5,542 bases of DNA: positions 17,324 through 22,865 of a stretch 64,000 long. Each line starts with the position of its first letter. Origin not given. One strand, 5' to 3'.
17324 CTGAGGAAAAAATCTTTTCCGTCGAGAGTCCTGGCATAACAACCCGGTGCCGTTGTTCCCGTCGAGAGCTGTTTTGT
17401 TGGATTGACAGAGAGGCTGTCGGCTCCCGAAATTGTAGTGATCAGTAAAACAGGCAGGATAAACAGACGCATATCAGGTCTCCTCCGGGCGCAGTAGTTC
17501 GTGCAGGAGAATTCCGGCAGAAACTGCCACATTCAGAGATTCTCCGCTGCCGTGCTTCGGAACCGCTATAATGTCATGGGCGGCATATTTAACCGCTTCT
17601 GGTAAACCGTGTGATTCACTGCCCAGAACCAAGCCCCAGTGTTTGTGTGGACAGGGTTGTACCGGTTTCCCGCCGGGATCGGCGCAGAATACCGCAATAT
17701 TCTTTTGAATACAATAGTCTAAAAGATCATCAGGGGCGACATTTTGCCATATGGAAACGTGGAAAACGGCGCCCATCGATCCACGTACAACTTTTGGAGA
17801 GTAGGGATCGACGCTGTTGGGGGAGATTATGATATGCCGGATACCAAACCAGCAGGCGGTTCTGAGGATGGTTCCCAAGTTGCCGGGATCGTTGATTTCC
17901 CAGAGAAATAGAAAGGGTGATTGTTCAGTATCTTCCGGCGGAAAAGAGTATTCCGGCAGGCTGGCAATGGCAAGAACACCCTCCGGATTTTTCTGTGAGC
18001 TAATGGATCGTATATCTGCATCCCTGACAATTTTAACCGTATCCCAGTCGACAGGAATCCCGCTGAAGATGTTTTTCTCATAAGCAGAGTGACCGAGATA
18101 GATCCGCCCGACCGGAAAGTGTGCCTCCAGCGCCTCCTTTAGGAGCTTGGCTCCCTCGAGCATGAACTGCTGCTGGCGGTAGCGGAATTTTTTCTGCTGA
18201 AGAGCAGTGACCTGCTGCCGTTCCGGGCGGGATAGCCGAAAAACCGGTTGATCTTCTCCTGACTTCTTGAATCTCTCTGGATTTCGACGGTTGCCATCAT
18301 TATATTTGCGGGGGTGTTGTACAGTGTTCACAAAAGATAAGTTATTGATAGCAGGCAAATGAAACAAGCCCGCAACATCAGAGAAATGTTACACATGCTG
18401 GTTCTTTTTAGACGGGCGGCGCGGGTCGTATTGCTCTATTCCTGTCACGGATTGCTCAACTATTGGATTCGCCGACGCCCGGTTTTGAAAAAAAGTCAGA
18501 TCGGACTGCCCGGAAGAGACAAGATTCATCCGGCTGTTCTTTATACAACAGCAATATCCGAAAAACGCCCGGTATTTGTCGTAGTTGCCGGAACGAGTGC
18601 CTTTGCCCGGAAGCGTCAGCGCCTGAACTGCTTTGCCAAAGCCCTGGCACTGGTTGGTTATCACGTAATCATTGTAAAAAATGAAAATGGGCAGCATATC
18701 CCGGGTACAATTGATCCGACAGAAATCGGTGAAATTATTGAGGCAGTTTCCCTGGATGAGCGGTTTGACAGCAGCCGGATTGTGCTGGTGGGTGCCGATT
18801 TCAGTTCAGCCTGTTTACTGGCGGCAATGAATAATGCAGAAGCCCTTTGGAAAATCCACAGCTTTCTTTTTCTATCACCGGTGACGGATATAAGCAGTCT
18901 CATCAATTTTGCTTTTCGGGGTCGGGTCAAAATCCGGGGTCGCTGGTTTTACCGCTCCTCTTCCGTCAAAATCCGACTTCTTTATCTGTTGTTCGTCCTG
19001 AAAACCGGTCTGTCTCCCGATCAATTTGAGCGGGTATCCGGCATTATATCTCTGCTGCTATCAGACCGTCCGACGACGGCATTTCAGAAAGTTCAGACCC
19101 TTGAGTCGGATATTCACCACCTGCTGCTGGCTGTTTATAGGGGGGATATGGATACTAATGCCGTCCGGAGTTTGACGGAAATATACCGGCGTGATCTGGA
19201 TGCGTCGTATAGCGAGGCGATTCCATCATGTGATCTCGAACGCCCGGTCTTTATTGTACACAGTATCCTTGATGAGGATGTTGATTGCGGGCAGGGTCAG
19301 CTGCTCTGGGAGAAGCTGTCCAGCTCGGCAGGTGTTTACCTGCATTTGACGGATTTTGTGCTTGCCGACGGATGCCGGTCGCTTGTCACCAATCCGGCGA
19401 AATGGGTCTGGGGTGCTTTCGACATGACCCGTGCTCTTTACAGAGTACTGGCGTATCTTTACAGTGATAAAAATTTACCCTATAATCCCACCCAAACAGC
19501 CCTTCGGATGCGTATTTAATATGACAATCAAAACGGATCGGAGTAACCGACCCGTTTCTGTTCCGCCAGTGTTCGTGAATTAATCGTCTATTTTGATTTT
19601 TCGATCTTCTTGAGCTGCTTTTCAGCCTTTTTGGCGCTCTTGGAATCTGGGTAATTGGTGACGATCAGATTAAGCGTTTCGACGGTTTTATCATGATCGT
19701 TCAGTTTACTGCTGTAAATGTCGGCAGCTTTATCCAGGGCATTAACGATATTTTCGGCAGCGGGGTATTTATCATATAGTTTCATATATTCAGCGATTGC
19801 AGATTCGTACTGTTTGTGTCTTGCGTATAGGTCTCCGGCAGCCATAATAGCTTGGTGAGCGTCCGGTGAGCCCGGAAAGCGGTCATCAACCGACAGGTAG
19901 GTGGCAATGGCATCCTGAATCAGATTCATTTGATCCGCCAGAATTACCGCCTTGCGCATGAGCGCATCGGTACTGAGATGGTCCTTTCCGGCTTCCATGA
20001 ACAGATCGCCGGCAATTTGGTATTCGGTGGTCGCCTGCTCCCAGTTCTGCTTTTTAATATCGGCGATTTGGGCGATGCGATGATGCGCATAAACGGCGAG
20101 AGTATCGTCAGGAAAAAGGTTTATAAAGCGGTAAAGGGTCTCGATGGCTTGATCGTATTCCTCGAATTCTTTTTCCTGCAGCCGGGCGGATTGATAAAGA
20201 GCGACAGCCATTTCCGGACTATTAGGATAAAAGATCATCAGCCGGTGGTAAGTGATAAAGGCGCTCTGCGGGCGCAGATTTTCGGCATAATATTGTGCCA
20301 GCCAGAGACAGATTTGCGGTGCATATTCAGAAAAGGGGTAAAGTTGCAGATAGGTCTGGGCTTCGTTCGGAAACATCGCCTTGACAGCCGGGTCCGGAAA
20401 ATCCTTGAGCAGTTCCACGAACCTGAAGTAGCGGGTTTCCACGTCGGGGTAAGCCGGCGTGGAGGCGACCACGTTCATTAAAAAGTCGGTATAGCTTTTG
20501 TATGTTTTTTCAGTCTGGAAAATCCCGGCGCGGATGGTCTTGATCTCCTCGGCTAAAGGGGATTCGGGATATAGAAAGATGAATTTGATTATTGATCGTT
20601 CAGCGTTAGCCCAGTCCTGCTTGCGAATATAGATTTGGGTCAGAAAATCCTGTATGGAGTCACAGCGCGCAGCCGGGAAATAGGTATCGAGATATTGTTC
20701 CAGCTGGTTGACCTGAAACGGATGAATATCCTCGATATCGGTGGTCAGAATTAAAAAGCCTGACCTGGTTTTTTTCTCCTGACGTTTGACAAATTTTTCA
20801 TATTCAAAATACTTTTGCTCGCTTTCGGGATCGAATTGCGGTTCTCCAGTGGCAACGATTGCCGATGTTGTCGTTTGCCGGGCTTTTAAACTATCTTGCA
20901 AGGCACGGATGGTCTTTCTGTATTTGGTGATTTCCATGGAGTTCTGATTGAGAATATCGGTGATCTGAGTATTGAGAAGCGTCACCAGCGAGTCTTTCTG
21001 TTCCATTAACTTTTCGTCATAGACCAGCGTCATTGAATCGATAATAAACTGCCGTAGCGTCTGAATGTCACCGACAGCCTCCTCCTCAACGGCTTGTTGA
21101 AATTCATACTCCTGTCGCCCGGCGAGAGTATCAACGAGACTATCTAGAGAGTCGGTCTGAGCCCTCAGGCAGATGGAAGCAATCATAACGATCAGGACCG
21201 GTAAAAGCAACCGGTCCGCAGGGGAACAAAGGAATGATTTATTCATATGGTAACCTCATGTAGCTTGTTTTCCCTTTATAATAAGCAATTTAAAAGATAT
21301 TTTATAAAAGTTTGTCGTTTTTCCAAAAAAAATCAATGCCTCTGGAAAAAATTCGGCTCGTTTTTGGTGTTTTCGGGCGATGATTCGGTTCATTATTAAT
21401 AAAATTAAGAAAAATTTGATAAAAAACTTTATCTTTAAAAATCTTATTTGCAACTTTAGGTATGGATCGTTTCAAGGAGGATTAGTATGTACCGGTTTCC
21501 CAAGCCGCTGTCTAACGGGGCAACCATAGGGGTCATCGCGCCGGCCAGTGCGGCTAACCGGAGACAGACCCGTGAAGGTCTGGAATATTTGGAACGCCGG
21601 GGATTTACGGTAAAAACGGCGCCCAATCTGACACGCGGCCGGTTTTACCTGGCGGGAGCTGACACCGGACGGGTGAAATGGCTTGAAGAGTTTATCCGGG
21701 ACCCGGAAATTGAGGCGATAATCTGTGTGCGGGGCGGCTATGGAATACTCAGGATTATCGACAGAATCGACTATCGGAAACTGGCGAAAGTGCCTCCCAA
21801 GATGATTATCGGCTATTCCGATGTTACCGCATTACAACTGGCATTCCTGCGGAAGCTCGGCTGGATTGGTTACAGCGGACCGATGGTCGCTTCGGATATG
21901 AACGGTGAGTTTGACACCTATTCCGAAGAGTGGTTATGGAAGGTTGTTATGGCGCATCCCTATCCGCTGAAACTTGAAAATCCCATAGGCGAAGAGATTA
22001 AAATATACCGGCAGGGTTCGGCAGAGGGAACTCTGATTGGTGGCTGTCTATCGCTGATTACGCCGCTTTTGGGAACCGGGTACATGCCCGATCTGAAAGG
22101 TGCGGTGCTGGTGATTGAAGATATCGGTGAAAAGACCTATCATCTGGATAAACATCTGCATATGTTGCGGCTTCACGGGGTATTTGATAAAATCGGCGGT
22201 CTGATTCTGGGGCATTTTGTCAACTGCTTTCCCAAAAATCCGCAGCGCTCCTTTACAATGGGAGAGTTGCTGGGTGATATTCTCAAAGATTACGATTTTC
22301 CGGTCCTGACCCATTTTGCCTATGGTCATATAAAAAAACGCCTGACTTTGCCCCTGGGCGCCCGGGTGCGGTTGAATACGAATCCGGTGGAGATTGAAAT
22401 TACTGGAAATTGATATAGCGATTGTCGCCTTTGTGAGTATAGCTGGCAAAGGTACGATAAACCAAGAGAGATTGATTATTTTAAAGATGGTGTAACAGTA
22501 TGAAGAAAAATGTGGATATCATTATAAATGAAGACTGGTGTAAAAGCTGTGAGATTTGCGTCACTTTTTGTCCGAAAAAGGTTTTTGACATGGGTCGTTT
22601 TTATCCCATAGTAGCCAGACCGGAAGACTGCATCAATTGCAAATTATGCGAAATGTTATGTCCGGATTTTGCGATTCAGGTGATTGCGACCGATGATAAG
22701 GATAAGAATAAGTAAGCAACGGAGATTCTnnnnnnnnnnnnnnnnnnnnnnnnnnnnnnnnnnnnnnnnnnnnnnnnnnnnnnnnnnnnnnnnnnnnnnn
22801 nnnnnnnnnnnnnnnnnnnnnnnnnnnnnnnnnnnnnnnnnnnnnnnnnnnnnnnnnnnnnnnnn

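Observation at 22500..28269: Divergent GlnE-like tandem nucleotidyltransferase encoded directly downstream of korDABC (2-oxoacid:ferredoxin oxidoreductase)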

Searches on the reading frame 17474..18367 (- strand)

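Call 34: search_protein_families(library=pfam, proteins=[window:17474-18367:-], max_evalue=0.000001)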
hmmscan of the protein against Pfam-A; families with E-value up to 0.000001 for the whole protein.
window:17474-18367:- (297 aa): 2 families
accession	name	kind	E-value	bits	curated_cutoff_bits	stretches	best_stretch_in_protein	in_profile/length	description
PF00588.24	SpoU_methylase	-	3.7e-32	111.8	29.7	1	152-289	3-142/142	SpoU rRNA Methylase family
PF22435.1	MRM3-like_sub_bind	-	1e-12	48.7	27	1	51-133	5-84/84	MRM3-like substrate binding domain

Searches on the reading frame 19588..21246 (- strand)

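Call 8: search_protein_families(library=pfam, proteins=[window:19588-21246:-], max_evalue=0.01)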
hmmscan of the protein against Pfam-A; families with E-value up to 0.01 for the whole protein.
window:19588-21246:- (552 aa): 9 families
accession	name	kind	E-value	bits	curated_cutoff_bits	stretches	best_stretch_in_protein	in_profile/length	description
PF13174.12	TPR_6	-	1e-16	60.8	26.3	2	349-380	2-32/33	Tetratricopeptide repeat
PF13428.12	TPR_14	-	2.8e-12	46.4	23.5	0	466-500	3-37/44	Tetratricopeptide repeat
PF13525.12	YfiO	-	6.5e-09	36.3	25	2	300-396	32-138/203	Outer membrane lipoprotein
PF13424.12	TPR_12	-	3.8e-06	27.4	30.1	0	387-450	5-68/77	Tetratricopeptide repeat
PF14938.12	SNAP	-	0.00015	21.8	25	1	345-453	73-181/282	Soluble NSF attachment protein, SNAP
PF13432.12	TPR_16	-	0.00025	21.8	32.7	1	436-497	6-64/65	Tetratricopeptide repeat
PF13371.12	TPR_9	-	0.0013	19.1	35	0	319-391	4-72/73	Tetratricopeptide repeat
PF13512.12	TPR_18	-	0.0044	17.6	21.9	0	179-286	30-135/145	Tetratricopeptide repeat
PF04536.20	TPM_phosphatase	-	0.0045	17.4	22.1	0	122-216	22-115/125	TPM domain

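Call 9: search_protein_families(library=ncbifam, proteins=[window:19588-21246:-], max_evalue=0.01)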
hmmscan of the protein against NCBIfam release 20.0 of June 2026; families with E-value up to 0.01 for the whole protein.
window:19588-21246:- (552 aa): 7 families
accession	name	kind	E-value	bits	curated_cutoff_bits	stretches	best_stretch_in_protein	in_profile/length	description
TIGR02795.1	tol_pal_ybgF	equivalog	5e-27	94.9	90.1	3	363-466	17-115/119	tol-pal system protein YbgF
TIGR03302.1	OM_YfiO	subfamily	1.5e-19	70.4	81.4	2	426-549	33-162/239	outer membrane protein assembly factor BamD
TIGR02917.1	PEP_TPR_lipo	equivalog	2.5e-10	38.9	312.2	1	313-551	570-799/899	XrtA/PEP-CTERM system TPR-repeat protein PrsT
NF008068.0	PRK10803.1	equivalog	5.1e-09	36.5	383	3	359-466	154-256/263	cell division protein CpoB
NF052312.1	T9SS_PorW_SprE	equivalog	0.00031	19.5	250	2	346-406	544-604/716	type IX secretion system periplasmic lipoprotein PorW/SprE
NF002750.0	PRK02793.1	equivalog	0.00039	20.6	103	0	98-129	30-61/72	phi X174 lysis protein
NF053852.1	vesicle_Bd0635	exception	0.0032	17.1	250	1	471-550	145-223/223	CpoB-like predatory vesicle lipoprotein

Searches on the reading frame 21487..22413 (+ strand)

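Call 8: search_protein_families(library=pfam, proteins=[window:21487-22413:+], max_evalue=0.01)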
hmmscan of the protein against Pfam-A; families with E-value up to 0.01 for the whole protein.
window:21487-22413:+ (308 aa): 2 families
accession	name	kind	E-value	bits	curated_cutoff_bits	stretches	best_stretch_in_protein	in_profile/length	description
PF17676.7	Peptidase_S66C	-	2.6e-33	115.6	23.7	1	180-296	1-120/120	LD-carboxypeptidase C-terminal domain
PF02016.21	Peptidase_S66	-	7.7e-33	113.7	25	1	14-131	1-121/121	LD-carboxypeptidase N-terminal domain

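Call 9: search_protein_families(library=ncbifam, proteins=[window:21487-22413:+], max_evalue=0.01)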
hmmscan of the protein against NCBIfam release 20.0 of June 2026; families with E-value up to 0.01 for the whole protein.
window:21487-22413:+ (308 aa): 1 family
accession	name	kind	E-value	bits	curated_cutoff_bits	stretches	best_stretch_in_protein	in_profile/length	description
NF008424.0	PRK11253.1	equivalog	2.7e-53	181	378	1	12-301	5-294/308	muramoyltetrapeptide carboxypeptidase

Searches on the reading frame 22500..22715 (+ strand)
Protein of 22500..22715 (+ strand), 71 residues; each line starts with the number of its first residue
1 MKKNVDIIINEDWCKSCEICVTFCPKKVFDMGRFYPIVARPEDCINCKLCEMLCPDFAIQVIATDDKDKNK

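Call 8: search_protein_families(library=pfam, proteins=[window:22500-22715:+], max_evalue=0.01)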
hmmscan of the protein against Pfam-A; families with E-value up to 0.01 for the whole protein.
window:22500-22715:+ (71 aa): 12 families
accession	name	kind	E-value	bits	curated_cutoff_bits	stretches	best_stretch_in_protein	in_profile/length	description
PF00037.32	Fer4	-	1.4e-10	40.9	21.1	2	40-59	4-23/24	4Fe-4S binding domain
PF14697.11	Fer4_21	-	2e-09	37.9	35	2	41-68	5-32/59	4Fe-4S dicluster domain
PF12838.12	Fer4_7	-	4e-08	34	27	1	14-55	2-49/52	4Fe-4S dicluster domain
PF13187.11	Fer4_9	-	4.6e-08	33.4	27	1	14-57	2-50/52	4Fe-4S dicluster domain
PF12800.12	Fer4_4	-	7.1e-08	32.6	24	2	41-55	1-15/17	4Fe-4S binding domain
PF12797.12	Fer4_2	-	7.7e-08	32.2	24.5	2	7-25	3-21/22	4Fe-4S binding domain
PF13237.11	Fer4_10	-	4.1e-07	30.3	25.5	1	7-55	2-53/53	4Fe-4S dicluster domain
PF13484.11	Fer4_16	-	2.2e-06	28.8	30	1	14-31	2-19/66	4Fe-4S double cluster binding domain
PF12837.12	Fer4_6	-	6.8e-06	26.2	25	1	41-56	6-21/24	4Fe-4S binding domain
PF13183.11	Fer4_8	-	0.00035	21.5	27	0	43-55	4-16/68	4Fe-4S dicluster domain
PF13370.11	Fer4_13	-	0.0031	18.6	24.5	0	9-31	1-22/58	4Fe-4S single cluster domain of Ferredoxin I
PF13534.11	Fer4_17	-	0.0077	17.2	22.2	0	41-56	43-58/61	4Fe-4S dicluster domain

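Call 9: search_protein_families(library=ncbifam, proteins=[window:22500-22715:+], max_evalue=0.01)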
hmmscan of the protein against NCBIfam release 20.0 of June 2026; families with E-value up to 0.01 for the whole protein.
window:22500-22715:+ (71 aa): 62 families (the best 25 are shown)
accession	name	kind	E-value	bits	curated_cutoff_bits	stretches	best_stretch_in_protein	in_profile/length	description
NF042987.1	OGOR_delta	exception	5.5e-16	58.5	125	1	3-61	22-87/89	2-oxoglutarate ferredoxin oxidoreductase subunit delta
NF007205.0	PRK09626.1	equivalog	7.4e-15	54.9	93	1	2-66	7-78/105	2-oxoglutarate-acceptor oxidoreductase subunit OorD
NF040864.1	HgcB_ferredoxin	equivalog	1.1e-10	41.1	99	1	6-62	8-64/93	mercury methylation ferredoxin HgcB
TIGR02179.1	PorD_KorD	subfamily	1.2e-09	38.2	60.05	2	34-62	18-45/78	2-oxoacid:acceptor oxidoreductase, delta subunit, pyruvate/2-ketoisovalerate family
NF043039.1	HgcAB_like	equivalog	5.7e-09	36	285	1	3-60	291-350/350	HgcAB-like fusion protein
NF040684.1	PorD_Arch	equivalog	1.1e-08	35.1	120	2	4-32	54-82/85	pyruvate synthase subunit PorD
TIGR04395.1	cutC_activ_rSAM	equivalog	1.3e-08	34.5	360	1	2-64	44-108/309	choline TMA-lyase-activating enzyme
TIGR01971.1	NuoI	subfamily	6.5e-08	32.2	113.05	1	42-70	42-70/121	NADH-quinone oxidoreductase, chain I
NF042909.1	FMH_DH_FwdF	exception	5.4e-07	29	375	1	5-69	92-165/336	tungsten-dependent formylmethanofuran dehydrogenase subunit FwdF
NF045874.1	Vhu_polyferre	exception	5.6e-07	28.6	600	1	6-61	190-245/381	F420-non-reducing hydrogenase associated-polyferredoxin VhuB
NF038196.1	ferrodoxin_EFR1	subfamily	6.5e-07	29.6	75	1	9-64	182-234/242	EFR1 family ferrodoxin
NF004545.0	PRK05888.3-1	equivalog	1.8e-06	27.7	229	1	35-68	59-92/154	NADH-quinone oxidoreductase subunit NuoI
NF045490.1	FdxA_Protbact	equivalog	3.5e-06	27.2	135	1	13-65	8-61/104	ferredoxin FdxA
NF033683.1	di_4Fe-4S_YfhL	equivalog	3.7e-06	27.2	86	1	42-60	7-25/80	YfhL family 4Fe-4S dicluster ferredoxin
NF041836.1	rnfB_Methano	equivalog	4.9e-06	26.2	445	1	9-60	168-263/265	Rnf electron transport complex subunit RnfB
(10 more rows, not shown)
